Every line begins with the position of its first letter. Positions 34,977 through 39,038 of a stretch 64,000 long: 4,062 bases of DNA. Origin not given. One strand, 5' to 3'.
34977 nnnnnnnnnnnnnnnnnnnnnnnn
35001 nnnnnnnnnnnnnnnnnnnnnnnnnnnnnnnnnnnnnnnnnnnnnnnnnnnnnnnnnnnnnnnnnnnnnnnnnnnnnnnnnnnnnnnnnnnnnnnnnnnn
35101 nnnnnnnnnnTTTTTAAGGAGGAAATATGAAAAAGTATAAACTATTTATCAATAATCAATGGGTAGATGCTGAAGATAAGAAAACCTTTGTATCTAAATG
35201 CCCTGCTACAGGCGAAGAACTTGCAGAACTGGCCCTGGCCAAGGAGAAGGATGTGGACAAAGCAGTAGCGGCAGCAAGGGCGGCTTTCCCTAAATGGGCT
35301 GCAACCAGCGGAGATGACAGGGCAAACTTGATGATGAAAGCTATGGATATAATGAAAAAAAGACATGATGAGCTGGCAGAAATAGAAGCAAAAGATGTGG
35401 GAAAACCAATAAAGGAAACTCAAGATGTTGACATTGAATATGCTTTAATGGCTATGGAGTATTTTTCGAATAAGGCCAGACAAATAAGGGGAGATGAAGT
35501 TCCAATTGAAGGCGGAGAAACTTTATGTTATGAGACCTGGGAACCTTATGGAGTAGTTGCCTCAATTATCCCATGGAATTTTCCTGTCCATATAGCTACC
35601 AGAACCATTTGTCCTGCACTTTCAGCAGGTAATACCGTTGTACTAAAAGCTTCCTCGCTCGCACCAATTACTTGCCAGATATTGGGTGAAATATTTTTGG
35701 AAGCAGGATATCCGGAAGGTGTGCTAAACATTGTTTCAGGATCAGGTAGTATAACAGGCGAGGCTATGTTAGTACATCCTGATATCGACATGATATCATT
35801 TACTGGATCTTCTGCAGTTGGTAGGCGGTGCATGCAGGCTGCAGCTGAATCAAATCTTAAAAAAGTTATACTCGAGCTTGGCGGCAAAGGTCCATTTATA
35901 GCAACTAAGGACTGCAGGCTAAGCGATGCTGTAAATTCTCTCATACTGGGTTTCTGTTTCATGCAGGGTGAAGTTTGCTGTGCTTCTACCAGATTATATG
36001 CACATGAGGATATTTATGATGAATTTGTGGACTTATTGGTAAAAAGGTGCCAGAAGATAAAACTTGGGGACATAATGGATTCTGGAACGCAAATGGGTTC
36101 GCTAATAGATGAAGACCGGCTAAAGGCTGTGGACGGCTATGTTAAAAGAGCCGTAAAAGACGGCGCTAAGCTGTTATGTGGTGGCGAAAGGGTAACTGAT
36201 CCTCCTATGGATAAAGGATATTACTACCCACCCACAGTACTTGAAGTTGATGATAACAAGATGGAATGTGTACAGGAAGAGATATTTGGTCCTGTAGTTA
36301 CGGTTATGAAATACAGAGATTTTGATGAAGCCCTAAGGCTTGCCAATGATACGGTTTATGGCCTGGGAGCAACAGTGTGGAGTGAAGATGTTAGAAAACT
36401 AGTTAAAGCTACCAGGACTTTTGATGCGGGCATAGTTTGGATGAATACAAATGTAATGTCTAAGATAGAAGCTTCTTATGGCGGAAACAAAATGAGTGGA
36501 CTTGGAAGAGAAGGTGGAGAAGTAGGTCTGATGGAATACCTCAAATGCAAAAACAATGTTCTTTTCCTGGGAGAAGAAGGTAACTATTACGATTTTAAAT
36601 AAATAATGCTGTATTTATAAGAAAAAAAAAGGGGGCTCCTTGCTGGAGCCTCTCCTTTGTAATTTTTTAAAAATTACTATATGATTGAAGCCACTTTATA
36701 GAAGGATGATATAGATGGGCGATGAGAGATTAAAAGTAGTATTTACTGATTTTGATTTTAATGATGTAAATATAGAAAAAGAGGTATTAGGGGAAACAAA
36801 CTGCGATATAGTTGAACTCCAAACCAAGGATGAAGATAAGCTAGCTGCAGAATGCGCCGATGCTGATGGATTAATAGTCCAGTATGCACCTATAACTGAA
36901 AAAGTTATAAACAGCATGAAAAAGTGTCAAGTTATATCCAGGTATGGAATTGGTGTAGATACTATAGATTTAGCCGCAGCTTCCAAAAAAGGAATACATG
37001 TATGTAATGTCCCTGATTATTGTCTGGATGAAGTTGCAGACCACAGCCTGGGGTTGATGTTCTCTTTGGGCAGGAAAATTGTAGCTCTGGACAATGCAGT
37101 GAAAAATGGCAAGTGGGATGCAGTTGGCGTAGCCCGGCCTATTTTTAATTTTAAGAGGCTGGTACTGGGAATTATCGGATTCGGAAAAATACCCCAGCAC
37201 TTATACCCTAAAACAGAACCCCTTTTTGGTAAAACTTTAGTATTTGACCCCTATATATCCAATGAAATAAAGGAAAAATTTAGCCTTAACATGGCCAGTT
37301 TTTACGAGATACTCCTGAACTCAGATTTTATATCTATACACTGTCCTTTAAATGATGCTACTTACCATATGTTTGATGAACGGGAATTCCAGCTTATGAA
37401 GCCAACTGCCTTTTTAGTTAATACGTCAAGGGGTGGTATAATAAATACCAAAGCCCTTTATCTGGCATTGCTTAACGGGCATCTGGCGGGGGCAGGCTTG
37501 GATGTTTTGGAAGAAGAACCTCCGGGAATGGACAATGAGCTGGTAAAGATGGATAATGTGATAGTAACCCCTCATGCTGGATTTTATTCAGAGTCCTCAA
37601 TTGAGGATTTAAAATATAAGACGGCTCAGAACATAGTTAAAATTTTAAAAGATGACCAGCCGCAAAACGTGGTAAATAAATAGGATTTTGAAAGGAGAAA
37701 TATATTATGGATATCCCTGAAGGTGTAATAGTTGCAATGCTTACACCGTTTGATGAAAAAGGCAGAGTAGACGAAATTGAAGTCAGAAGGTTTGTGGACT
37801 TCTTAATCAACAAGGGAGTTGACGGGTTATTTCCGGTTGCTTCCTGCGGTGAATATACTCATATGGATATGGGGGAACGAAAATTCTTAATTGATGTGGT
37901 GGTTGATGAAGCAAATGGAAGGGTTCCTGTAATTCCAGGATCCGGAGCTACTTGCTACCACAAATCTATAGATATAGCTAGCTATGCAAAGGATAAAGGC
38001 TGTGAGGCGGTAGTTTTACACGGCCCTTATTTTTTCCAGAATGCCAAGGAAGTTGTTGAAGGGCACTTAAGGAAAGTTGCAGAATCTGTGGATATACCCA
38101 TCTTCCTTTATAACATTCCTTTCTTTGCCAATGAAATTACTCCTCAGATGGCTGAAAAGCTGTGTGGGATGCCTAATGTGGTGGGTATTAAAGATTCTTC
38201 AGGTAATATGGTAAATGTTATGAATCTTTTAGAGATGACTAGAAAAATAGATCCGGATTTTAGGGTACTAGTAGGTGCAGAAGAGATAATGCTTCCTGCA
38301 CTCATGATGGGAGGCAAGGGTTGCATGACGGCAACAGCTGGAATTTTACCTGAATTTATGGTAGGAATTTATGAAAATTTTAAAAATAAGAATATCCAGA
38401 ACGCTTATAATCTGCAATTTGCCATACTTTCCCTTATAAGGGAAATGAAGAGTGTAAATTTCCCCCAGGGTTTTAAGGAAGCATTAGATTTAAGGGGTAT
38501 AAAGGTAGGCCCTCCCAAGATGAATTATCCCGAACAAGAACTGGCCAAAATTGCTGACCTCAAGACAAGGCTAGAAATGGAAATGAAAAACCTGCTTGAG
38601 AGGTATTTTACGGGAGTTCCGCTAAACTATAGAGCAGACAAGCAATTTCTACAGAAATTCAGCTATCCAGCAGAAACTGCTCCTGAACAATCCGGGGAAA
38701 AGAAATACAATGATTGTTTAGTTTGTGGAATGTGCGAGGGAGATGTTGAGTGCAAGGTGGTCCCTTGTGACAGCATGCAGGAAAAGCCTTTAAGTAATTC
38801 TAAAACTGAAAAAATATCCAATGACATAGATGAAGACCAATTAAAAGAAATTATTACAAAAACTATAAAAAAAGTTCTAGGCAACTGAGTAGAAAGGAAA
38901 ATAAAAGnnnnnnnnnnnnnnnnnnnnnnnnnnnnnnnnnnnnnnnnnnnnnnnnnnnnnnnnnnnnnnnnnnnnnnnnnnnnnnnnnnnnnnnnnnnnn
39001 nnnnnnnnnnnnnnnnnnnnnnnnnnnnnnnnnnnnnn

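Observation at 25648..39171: ~13.5-kb sugar-acid catabolic island with duplicated enzyme sets, inserted between aspS and alaS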

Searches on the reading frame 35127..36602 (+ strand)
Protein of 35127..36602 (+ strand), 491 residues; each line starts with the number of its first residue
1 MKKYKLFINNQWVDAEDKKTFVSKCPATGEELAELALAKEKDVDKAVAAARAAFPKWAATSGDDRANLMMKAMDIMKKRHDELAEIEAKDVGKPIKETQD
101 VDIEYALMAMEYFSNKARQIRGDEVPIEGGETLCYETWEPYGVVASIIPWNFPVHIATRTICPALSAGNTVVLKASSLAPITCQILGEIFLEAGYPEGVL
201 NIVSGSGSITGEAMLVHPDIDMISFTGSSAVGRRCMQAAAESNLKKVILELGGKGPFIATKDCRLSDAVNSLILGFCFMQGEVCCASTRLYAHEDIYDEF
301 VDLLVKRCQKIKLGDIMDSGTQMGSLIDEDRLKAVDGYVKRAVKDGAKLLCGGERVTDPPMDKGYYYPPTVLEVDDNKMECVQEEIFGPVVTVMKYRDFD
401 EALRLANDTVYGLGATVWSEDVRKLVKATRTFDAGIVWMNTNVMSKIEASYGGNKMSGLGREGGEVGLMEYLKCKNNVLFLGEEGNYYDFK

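Call 3: search_protein_families(library=pfam, proteins=[window:35127-36602:+])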
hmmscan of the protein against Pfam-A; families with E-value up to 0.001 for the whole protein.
window:35127-36602:+ (491 aa): 1 family
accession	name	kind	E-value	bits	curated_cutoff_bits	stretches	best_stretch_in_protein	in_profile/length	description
PF00171.27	Aldedh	-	3.7e-165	550.4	23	1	12-476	1-460/461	Aldehyde dehydrogenase family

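Call 5: search_protein_families(library=ncbifam, proteins=[window:35127-36602:+], max_evalue=0.00001)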
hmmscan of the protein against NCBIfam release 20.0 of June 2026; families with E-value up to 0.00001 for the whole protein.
window:35127-36602:+ (491 aa): 43 families (the best 25 are shown)
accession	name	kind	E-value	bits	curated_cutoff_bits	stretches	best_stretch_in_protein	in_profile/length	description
NF009725.0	PRK13252.1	equivalog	4.1e-141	470.8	593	1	2-479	5-479/488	betaine-aldehyde dehydrogenase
TIGR01804.1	BADH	equivalog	6.3e-138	460.2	668.6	1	7-475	1-467/467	betaine-aldehyde dehydrogenase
TIGR02299.1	HpaE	equivalog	4.9e-131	437.7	638.35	1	5-479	2-476/488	5-carboxymethyl-2-hydroxymuconate semialdehyde dehydrogenase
NF045736.1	PaDhStyDRhodo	equivalog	1.3e-129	432.9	800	1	5-469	4-467/479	phenylacetaldehyde dehydrogenase StyD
NF010000.0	PRK13473.1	subfamily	2.5e-127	425.4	615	1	3-475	2-468/475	aminobutyraldehyde dehydrogenase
NF050026.1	AcaldDHExaC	equivalog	6.1e-121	404.5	900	1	2-478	14-492/503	acetaldehyde dehydrogenase ExaC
NF042993.1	AlphKGSA_gudD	equivalog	3.7e-118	395.3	770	1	2-467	2-468/481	alpha-ketoglutaric semialdehyde dehydrogenase GucD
NF045735.1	PaDhStyDPseudo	equivalog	5.4e-118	394.7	850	1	5-476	4-478/483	phenylacetaldehyde dehydrogenase StyD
TIGR01780.1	SSADH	subfamily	1.2e-115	386.9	646.35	1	26-475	4-448/448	succinate-semialdehyde dehydrogenase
NF040792.1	glyc_ald_dh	equivalog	2e-113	380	760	1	5-476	2-470/488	D-glyceraldehyde dehydrogenase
TIGR03216.1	OH_muco_semi_DH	equivalog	5.8e-111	371.4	693.25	1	5-476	2-476/481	2-hydroxymuconic semialdehyde dehydrogenase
NF052305.1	DioxValDhHalo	equivalog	2.6e-110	369.6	750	1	3-471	4-473/483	2,5-dioxovalerate dehydrogenase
NF007497.0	PRK10090.1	equivalog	1.1e-108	364.1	500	1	2-475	5-473/480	aldehyde dehydrogenase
NF006916.0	PRK09407.1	equivalog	1.2e-108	364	521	1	13-475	28-488/526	succinic semialdehyde dehydrogenase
NF040648.1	lactal_redase_Meth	equivalog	1.6e-107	360.4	650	1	6-470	1-453/463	lactaldehyde dehydrogenase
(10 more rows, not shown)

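Call 48: search_solved_structures(query=window:35127-36602:+, max_evalue=1e-60)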
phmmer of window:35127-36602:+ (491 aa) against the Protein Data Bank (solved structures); distinct sequences matched with E-value up to 1e-60: 162 (the best 60 are shown).
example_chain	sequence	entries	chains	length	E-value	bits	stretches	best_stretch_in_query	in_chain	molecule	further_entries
2wme_A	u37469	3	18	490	1.5e-115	390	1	3-484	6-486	BETAINE ALDEHYDE DEHYDROGENASE | NAD/NADP-dependent betaine aldehyde dehydrogenase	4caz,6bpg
2wox_A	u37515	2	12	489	1.5e-115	390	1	3-484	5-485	BETAINE ALDEHYDE DEHYDROGENASE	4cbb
6bjp_A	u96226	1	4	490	2e-115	389.6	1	3-484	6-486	NAD/NADP-dependent betaine aldehyde dehydrogenase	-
2xdr_A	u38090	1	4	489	1e-114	387.3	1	3-484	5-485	BETAINE ALDEHYDE DEHYDROGENASE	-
3zqa_A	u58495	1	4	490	2.6e-114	385.9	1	3-484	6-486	BETAINE ALDEHYDE DEHYDROGENASE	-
1zum_A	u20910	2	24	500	1.1e-111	377.3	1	5-476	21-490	Aldehyde dehydrogenase | Aldehyde dehydrogenase, mitochondrial precursor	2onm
1cw3_A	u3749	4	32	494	3.4e-111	375.7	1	5-476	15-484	MITOCHONDRIAL ALDEHYDE DEHYDROGENASE | ALDEHYDE DEHYDROGENASE, MITOCHONDRIAL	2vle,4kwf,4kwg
1nzx_A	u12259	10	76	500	3.5e-111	375.6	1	5-476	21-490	Aldehyde dehydrogenase | Aldehyde dehydrogenase, mitochondrial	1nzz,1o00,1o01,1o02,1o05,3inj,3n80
5l13_A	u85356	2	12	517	4e-111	375.4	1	5-476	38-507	Aldehyde dehydrogenase, mitochondrial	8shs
2onn_A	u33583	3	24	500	1.3e-110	373.8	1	5-476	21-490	Aldehyde dehydrogenase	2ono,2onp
3n81_A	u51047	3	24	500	1.8e-110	373.3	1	5-476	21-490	Aldehyde dehydrogenase, mitochondrial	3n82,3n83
3inl_A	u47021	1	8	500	2.6e-110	372.7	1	5-476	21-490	Aldehyde dehydrogenase, mitochondrial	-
7rad_A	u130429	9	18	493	4.2e-110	372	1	5-477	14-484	Aldehyde dehydrogenase X, mitochondrial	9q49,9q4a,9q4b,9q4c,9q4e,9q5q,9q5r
7mjc_A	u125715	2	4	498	4.4e-110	372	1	5-477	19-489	Aldehyde dehydrogenase X, mitochondrial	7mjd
1nzw_A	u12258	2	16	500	8.6e-110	371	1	5-476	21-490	Aldehyde dehydrogenase | Aldehyde dehydrogenase, mitochondrial precursor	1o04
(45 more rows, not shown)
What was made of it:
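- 35127..36602 (+): ALDH2, a non-acylating NAD(P) aldehyde dehydrogenase. The closest PDB sequences are betaine-aldehyde dehydrogenase and ALDH2 types (call 48).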

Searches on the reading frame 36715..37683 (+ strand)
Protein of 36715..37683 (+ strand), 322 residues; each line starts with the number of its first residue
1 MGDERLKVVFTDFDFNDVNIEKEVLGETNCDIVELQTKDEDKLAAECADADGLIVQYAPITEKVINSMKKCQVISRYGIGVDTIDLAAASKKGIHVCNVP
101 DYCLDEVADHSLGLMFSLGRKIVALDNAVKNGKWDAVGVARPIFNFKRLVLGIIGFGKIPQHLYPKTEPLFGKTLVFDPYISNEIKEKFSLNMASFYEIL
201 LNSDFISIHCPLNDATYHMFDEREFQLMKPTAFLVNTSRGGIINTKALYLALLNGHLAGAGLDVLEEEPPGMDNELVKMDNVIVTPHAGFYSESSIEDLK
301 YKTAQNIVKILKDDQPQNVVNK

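Call 4: search_protein_families(library=pfam, proteins=[window:36715-37683:+])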
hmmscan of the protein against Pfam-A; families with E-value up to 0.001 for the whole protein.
window:36715-37683:+ (322 aa): 2 families
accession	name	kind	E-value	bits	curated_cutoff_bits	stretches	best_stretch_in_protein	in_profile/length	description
PF02826.25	2-Hacid_dh_C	-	8.2e-51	172.3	25.1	1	112-289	1-178/178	D-isomer specific 2-hydroxyacid dehydrogenase, NAD binding domain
PF00389.36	2-Hacid_dh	-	2.9e-29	101.9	24.6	1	21-321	11-134/134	D-isomer specific 2-hydroxyacid dehydrogenase, catalytic domain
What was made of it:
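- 36715..37683 (+): 2HDH2, a D-2-hydroxyacid dehydrogenase. PF02826 and PF00389 (call 4).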

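Call 6: search_protein_families(library=ncbifam, proteins=[window:36715-37683:+], max_evalue=0.00001)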
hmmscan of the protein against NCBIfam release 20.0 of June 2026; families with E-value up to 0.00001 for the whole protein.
window:36715-37683:+ (322 aa): 21 families
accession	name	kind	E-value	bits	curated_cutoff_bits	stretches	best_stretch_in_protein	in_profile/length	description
TIGR01327.1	PGDH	equivalog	3.2e-71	240.7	454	1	24-321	15-311/525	phosphoglycerate dehydrogenase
NF009714.1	PRK13243.1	equivalog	2.7e-61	207.7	455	1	37-322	33-324/332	glyoxylate reductase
NF005069.0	PRK06487.1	equivalog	2.9e-56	190.9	448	1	8-321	6-320/320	2-hydroxyacid dehydrogenase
NF006263.0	PRK08410.1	equivalog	6e-48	163.8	389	1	32-313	25-309/311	D-2-hydroxyacid dehydrogenase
NF005387.0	PRK06932.1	equivalog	9.1e-48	162.8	492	1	30-312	25-311/314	2-hydroxyacid dehydrogenase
NF011938.0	PRK15409.1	equivalog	4.3e-46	157.4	492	1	31-321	27-319/324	glyoxylate/hydroxypyruvate reductase GhrB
NF008759.0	PRK11790.1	equivalog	6.3e-45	153.6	404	1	36-321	41-327/410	phosphoglycerate dehydrogenase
NF000492.1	vanH_gen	exception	8.8e-40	136.7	540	1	56-308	50-308/312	D-lactate dehydrogenase VanH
NF005750.0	PRK07574.1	equivalog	3.5e-37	128.4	329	1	28-296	67-339/386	NAD-dependent formate dehydrogenase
NF000371.1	vanH_Agroup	exception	3e-33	115.4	700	1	68-309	67-314/322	VanH-A/VanH-Pt family D-lactate dehydrogenase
NF006374.0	PRK08605.1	subfamily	5.8e-33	114.3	356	1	45-318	41-329/332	D-lactate dehydrogenase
NF041369.1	Dhydh_Halo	equivalog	9.6e-33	113.7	400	1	66-320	51-304/305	D-2-hydroxyacid dehydrogenase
NF009127.0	PRK12480.1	equivalog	1.2e-30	106.6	579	1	56-300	53-309/330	D-lactate dehydrogenase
NF000004.1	vanH-D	exception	6.1e-29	101.2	550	1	33-308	35-314/323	D-lactate dehydrogenase VanH-D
NF001309.0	PRK00257.1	equivalog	7.7e-28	97.5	434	1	31-293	21-260/379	4-phosphoerythronate dehydrogenase PdxB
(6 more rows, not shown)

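Call 49: search_solved_structures(query=window:36715-37683:+, max_evalue=1e-30)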
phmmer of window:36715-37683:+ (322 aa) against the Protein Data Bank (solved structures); distinct sequences matched with E-value up to 1e-30: 53.
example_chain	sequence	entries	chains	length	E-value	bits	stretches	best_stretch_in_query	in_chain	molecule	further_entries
1wwk_A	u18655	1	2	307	4.4e-60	206.7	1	23-312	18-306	phosphoglycerate dehydrogenase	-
5aov_A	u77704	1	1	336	1.1e-49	172.6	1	39-322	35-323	GLYOXYLATE REDUCTASE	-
6bii_A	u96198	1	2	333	1.5e-49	172.1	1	43-322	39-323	Glyoxylate reductase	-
2dbq_A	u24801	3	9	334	1.5e-48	168.8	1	45-322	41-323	Glyoxylate reductase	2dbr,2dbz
6plf_A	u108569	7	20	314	1.8e-47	165.3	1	23-294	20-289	D-3-phosphoglycerate dehydrogenase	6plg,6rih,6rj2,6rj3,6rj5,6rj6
7dkm_A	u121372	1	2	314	1.8e-47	165.3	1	23-294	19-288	D-3-phosphoglycerate dehydrogenase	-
9jnr_A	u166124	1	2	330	1.9e-47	165.2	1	26-321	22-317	McyI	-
6cwa_A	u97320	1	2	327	2e-47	165.1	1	23-294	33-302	D-3-phosphoglycerate dehydrogenase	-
7cvp_A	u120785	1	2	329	2e-47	165.1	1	23-294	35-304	D-3-phosphoglycerate dehydrogenase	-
7ewh_A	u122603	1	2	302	2.1e-47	165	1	23-292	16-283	D-3-phosphoglycerate dehydrogenase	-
2g76_A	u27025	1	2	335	2.1e-47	165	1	23-294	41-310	D-3-phosphoglycerate dehydrogenase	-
5n6c_A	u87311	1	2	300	2.2e-47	165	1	23-292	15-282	D-3-phosphoglycerate dehydrogenase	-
9jnq_A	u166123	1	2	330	3.5e-47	164.3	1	27-321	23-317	McyI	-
8wph_A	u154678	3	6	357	7.1e-47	163.3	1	21-321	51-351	McyI-NAD | McyI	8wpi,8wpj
8wpq_A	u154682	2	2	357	1.9e-46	161.9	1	21-321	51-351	McyI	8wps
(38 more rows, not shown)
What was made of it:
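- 36715..37683 (+): PDB relatives are PGDH and glyoxylate reductase (call 49).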

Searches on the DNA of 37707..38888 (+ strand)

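Call 53: search_rna_families(sources=[L001, L002, L026, L003, L027], threshold=gathering)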
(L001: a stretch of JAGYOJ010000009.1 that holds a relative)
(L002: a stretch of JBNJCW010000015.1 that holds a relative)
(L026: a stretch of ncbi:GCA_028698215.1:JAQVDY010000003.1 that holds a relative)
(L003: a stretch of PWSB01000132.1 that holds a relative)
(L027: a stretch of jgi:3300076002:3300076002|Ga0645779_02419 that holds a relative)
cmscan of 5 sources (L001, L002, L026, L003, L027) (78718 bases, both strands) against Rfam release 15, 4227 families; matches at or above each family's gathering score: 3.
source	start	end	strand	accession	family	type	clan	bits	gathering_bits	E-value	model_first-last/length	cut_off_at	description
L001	11538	11718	+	RF00013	6S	Gene;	-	98.4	46.4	1.9e-18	1-187/187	no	6S / SsrS RNA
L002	11521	11702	+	RF00013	6S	Gene;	-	92.8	46.4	4.2e-17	1-187/187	no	6S / SsrS RNA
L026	11529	11713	+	RF00013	6S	Gene;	-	86.5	46.4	1.3e-15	1-187/187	no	6S / SsrS RNA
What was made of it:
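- On 6S RNA (RF00013): Orthologous hits occur in three relatives (call 53).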

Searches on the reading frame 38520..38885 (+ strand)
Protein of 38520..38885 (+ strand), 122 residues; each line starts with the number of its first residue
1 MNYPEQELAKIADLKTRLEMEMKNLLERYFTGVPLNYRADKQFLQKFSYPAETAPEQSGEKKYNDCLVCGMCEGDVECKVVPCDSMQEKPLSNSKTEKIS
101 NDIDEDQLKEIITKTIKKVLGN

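Call 68: search_protein_representatives(protein=window:38520-38885:+)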
Query: 122 residues. Proteins with E-value up to 0.001 (for the whole library): 13; up to 1e-10: 8; up to 1e-30: 0. The best 13 are listed.
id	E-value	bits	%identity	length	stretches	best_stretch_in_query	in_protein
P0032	1.6e-22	96.3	44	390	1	1-121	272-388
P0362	6.6e-22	94.3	44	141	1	1-120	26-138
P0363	1.6e-19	86.6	43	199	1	1-121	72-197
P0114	5.4e-17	78.4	41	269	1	1-121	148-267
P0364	9.9e-15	71.1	52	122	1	11-81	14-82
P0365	3.8e-13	66.0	42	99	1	22-114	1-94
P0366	1.8e-11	60.7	36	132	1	1-120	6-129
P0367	9.3e-11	58.4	37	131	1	6-118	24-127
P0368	3.4e-08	50.1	60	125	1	1-50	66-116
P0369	2.6e-05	40.8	32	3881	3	14-74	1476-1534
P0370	9.1e-05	39.0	41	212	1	1-71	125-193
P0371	2.8e-04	37.5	36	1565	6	46-90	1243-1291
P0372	5.5e-04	36.5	39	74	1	55-122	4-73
